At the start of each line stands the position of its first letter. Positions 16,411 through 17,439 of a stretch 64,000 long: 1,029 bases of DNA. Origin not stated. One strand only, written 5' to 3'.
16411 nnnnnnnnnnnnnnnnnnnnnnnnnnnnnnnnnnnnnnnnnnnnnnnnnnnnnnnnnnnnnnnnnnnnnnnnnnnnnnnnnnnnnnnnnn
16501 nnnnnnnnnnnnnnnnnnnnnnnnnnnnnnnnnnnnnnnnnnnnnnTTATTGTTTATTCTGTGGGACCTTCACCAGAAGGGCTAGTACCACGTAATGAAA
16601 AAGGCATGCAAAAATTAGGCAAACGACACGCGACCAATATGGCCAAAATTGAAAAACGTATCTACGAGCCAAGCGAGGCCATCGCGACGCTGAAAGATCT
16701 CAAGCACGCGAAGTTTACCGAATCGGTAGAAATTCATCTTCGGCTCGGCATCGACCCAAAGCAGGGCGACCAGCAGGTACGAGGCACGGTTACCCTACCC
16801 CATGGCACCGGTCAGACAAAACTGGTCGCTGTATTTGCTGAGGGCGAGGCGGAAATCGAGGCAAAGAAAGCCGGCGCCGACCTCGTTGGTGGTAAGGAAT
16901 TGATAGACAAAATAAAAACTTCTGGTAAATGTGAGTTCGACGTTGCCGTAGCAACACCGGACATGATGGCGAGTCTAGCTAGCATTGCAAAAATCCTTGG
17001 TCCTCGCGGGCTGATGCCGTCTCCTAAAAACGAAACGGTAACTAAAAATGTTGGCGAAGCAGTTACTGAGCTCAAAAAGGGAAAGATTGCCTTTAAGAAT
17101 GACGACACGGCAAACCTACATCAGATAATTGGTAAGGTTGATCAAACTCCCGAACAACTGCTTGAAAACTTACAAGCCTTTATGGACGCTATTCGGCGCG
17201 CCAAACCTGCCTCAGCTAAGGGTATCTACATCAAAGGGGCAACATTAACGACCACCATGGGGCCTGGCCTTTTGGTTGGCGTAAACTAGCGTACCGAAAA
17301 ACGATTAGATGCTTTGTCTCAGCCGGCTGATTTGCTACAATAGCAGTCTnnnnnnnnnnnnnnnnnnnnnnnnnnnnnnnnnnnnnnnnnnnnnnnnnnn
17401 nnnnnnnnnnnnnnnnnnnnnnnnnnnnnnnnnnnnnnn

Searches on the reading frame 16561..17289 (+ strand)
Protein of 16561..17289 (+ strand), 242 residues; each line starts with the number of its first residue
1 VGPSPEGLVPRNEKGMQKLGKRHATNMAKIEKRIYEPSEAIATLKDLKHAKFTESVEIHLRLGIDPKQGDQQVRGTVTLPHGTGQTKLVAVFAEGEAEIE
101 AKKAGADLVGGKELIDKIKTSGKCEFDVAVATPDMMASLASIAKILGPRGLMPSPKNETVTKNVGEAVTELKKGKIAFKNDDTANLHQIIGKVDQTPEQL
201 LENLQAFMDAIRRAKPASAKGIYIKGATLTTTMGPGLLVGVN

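Call 19: search_protein_families(library=pfam, proteins=[window:16561-17289:+], max_evalue=0.0001)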
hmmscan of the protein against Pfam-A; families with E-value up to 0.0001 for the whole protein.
window:16561-17289:+ (242 aa): 1 family
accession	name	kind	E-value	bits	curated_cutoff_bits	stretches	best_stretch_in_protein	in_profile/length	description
PF00687.26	Ribosomal_L1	-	1.1e-61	208.3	32.2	1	44-235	1-198/198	Ribosomal protein L1p/L10e family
